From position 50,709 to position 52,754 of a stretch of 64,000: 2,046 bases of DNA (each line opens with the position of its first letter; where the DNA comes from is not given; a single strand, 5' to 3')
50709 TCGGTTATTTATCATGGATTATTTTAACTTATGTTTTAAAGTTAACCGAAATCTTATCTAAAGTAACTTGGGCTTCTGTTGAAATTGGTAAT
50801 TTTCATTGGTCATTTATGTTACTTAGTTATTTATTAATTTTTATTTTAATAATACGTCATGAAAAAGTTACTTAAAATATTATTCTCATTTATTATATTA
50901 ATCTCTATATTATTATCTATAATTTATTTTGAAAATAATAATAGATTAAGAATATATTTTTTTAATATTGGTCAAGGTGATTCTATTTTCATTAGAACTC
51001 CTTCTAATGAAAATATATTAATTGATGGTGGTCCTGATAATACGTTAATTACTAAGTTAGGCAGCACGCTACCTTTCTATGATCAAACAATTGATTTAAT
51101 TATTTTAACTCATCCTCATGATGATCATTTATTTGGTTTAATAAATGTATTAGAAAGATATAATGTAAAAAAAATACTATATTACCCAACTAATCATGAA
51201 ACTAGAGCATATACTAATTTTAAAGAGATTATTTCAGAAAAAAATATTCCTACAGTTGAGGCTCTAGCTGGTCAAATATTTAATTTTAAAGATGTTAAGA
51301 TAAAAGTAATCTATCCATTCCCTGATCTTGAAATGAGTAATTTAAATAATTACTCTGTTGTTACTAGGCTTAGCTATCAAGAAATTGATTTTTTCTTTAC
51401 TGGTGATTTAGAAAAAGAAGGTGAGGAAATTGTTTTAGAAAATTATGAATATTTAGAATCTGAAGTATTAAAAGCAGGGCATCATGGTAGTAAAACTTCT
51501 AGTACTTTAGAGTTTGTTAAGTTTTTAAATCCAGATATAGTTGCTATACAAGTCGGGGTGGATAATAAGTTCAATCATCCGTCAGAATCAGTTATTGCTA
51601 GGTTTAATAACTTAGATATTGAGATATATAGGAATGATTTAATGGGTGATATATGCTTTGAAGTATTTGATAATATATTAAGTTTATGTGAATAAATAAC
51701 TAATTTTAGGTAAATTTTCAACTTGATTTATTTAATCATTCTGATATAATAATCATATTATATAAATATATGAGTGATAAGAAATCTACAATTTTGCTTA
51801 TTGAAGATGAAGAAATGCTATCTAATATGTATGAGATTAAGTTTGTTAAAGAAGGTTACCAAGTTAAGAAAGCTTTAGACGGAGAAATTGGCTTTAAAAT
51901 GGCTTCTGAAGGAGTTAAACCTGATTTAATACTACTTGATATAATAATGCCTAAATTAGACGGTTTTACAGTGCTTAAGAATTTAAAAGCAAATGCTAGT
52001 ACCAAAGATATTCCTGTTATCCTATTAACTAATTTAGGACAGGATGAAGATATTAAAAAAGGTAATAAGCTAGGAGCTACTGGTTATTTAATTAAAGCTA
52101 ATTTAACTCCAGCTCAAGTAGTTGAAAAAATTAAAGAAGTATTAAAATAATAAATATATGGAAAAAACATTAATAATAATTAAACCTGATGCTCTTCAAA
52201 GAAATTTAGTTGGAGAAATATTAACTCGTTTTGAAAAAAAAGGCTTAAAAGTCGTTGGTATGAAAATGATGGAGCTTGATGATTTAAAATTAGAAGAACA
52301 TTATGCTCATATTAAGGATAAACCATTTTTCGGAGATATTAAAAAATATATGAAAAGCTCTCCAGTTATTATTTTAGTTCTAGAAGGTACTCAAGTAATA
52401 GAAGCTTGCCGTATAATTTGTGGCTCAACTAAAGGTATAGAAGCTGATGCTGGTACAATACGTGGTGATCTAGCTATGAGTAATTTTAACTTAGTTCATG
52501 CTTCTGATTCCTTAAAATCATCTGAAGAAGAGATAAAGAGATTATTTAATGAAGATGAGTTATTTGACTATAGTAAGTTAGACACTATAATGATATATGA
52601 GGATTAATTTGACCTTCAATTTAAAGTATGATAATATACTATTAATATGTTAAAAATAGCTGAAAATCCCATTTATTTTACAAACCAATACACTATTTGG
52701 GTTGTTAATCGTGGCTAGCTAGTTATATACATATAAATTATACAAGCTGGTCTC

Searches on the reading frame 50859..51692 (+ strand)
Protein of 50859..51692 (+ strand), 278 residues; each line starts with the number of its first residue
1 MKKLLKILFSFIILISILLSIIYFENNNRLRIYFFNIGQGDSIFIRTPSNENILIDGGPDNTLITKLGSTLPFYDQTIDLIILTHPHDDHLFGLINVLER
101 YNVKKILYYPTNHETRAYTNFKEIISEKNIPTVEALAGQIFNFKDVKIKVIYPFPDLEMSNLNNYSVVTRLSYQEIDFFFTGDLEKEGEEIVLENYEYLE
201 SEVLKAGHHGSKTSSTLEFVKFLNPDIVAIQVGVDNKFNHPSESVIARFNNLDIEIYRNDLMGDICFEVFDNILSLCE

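Call 44: search_protein_families(library=pfam, proteins=[window:50859-51692:+], max_evalue=1)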
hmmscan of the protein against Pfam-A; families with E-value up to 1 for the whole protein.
window:50859-51692:+ (278 aa): 7 families
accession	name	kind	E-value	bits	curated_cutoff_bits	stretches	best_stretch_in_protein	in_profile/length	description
PF00753.33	Lactamase_B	-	1.1e-16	61.8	22.7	1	38-227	4-189/196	Metallo-beta-lactamase superfamily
PF12706.13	Lactamase_B_2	-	7.4e-08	32.7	27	1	52-190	2-149/200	Beta-lactamase superfamily domain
PF25281.1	MBL_MAP1B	-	0.0015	18.1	37.6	1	31-101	22-88/279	MAP1B MBL-like domain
PF16661.11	Lactamase_B_6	-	0.0098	15.7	27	1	50-102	6-60/193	Metallo-beta-lactamase superfamily domain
PF13483.12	Lactamase_B_3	-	0.021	15.3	24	1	45-228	12-156/160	Beta-lactamase superfamily domain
PF14480.11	DNA_pol3_a_NI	-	0.15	12.5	22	1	96-149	17-71/72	DNA polymerase III polC-type N-terminus I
PF02593.20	DUF166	-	0.15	12.1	24.4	1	64-130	43-107/221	Domain of unknown function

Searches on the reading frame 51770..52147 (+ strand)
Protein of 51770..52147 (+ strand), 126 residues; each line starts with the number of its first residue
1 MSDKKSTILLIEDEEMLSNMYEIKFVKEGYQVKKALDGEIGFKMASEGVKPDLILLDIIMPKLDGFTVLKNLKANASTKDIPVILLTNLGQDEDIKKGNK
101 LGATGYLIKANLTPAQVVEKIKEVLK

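Call 44: search_protein_families(library=pfam, proteins=[window:51770-52147:+], max_evalue=1)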
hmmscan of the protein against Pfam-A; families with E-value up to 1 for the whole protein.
window:51770-52147:+ (126 aa): 1 family
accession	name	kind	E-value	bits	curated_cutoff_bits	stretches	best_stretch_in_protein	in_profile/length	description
PF00072.30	Response_reg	-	7e-20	71.7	30.2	1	8-121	1-110/111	Response regulator receiver domain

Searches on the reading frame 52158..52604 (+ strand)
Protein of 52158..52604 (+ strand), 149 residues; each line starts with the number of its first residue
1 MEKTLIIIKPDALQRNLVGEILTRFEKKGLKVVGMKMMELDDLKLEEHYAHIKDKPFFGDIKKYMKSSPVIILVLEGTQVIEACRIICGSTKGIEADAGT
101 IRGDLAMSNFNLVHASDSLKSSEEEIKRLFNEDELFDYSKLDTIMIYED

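Call 44: search_protein_families(library=pfam, proteins=[window:52158-52604:+], max_evalue=1)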
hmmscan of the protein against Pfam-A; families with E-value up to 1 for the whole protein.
window:52158-52604:+ (149 aa): 1 family
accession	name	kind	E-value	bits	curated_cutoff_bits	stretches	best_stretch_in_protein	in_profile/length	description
PF00334.24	NDK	-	1.6e-47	161.2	27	1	2-134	1-134/135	Nucleoside diphosphate kinase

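Call 71: find_homologous_proteins(query=window:52158-52604:+, max_evalue=1e-30)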
Query window:52158-52604:+ (149 aa): 3176 proteins with E <= 1e-30 among 4011 candidates; the best 120 are listed.
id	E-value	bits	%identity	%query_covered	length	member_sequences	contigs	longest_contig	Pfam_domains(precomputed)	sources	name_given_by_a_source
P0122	3.0e-90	317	100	100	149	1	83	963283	PF00334.25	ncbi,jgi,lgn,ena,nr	ncbi:nucleoside-diphosphate kinase [bacterium]|jgi:nucleoside-diphosphate kinase|nr:nucleoside-dipho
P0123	1.8e-89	315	99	100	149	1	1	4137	PF00334.25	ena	-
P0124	2.4e-89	314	99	100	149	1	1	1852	PF00334.25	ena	-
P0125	2.9e-76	272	80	100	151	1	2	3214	PF00334.25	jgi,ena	-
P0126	6.3e-76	271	80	100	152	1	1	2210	PF00334.25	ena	-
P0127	1.8e-75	269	83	100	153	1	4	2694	PF00334.25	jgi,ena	-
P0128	2.0e-75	269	83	100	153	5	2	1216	PF00334.25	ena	-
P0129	2.5e-72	259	74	100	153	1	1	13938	PF00334.25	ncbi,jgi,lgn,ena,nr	ncbi:nucleoside-diphosphate kinase [Patescibacteria group bacterium]|nr:nucleoside-diphosphate kinas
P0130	3.5e-72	259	78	99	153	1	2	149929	PF00334.25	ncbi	-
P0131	5.3e-72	258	78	100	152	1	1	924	PF00334.25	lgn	-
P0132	9.7e-72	257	79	100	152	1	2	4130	PF00334.25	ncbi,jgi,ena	-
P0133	1.8e-71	256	77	99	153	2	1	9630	PF00334.25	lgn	-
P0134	2.0e-71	256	78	100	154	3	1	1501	PF00334.25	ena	-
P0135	6.8e-71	255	76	99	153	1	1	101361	PF00334.25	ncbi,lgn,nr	ncbi:MAG: nucleoside-diphosphate kinase [Candidatus Komeilibacteria bacterium]|nr:nucleoside-diphosp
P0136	2.2e-70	253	77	100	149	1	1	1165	PF00334.25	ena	-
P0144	3.2e-69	249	77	100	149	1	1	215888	PF00334.25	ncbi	-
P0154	1.0e-67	244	74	99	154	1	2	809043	PF00334.25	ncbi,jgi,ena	ncbi:MAG: nucleoside-diphosphate kinase [Patescibacteria group bacterium]|jgi:nucleoside-diphosphate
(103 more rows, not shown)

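Call 72: find_encoding_contigs(protein=P0130, flank=5000, max_places=2)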
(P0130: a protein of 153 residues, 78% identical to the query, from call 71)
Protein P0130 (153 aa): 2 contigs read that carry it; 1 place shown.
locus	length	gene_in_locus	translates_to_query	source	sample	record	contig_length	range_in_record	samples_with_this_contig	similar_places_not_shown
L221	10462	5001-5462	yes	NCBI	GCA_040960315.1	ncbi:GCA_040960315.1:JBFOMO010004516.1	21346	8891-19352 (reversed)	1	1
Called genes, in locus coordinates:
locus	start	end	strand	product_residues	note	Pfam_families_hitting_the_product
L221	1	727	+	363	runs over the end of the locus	PF03462:PCRF, PF00472:RF-1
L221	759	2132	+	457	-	PF01921:tRNA-synt_1f (faint), PF01406:tRNA-synt_1e, PF09334:tRNA-synt_1g (faint), PF23493:CysS_C (weak)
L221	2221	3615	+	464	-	PF13567:DUF4131, PF03772:Competence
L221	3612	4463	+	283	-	PF00753:Lactamase_B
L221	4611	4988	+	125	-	PF00072:Response_reg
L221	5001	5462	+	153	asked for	PF00334:NDK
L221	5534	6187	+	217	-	PF01865:PhoU_div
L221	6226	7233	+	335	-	PF01384:PHO4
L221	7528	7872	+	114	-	-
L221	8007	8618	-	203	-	-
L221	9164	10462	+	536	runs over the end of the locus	PF00664:ABC_membrane, PF03193:RsgA_GTPase (weak), PF00005:ABC_tran, PF02463:SMC_N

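Call 73: find_encoding_contigs(protein=P0144, flank=5000, max_places=2)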
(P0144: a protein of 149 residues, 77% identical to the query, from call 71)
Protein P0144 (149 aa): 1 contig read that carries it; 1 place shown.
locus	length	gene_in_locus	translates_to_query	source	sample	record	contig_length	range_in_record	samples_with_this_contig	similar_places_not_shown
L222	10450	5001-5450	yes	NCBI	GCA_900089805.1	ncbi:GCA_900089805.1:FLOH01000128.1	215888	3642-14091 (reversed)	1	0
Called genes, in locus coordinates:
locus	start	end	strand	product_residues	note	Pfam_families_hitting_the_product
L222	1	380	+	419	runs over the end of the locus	PF01209:Ubie_methyltran (weak), PF08241:Methyltransf_11, PF13649:Methyltransf_25, PF13847:Methyltransf_31 (weak)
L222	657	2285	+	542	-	PF16927:HisKA_7TM, PF00512:HisKA, PF02518:HATPase_c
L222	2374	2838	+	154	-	PF04519:Bactofilin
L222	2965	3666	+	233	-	-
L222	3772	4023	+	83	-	-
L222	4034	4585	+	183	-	PF01209:Ubie_methyltran, PF13489:Methyltransf_23 (weak), PF13847:Methyltransf_31, PF08241:Methyltransf_11, PF08242:Methyltransf_12, PF13649:Methyltransf_25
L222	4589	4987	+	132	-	-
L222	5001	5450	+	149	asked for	PF00334:NDK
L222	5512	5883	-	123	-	PF00293:NUDIX, PF14815:NUDIX_4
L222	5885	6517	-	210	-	PF00293:NUDIX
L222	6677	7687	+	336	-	PF01210:NAD_Gly3P_dh_N, PF02737:3HCDH_N (faint), PF03446:NAD_binding_2 (weak), PF03807:F420_oxidored (weak), PF07479:NAD_Gly3P_dh_C, PF20618:GPD_NAD_C_bact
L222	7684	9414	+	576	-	PF03717:PBP_dimer, PF00905:Transpeptidase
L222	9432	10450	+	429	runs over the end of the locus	PF08245:Mur_ligase_M, PF02875:Mur_ligase_C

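Call 74: find_encoding_contigs(protein=P0154, flank=5000, max_places=2)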
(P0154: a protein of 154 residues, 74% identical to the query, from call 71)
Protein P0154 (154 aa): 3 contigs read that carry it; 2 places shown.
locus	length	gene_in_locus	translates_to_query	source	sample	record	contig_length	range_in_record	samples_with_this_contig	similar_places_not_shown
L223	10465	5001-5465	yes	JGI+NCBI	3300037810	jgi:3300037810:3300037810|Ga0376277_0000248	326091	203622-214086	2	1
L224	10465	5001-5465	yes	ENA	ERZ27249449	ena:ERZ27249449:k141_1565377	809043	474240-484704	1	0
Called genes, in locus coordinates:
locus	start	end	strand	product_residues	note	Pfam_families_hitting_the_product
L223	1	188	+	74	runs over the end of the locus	-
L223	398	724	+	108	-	-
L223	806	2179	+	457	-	PF01921:tRNA-synt_1f (faint), PF01406:tRNA-synt_1e, PF09334:tRNA-synt_1g (weak)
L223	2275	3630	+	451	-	PF13567:DUF4131, PF03772:Competence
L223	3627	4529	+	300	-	PF00753:Lactamase_B, PF12706:Lactamase_B_2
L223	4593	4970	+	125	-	PF00072:Response_reg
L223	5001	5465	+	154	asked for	PF00334:NDK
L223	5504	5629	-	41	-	-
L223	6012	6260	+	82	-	-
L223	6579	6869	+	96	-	-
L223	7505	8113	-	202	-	-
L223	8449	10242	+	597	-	PF00664:ABC_membrane, PF00005:ABC_tran, PF02463:SMC_N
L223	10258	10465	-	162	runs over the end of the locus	-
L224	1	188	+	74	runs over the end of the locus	-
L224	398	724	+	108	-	-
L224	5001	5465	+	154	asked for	PF00334:NDK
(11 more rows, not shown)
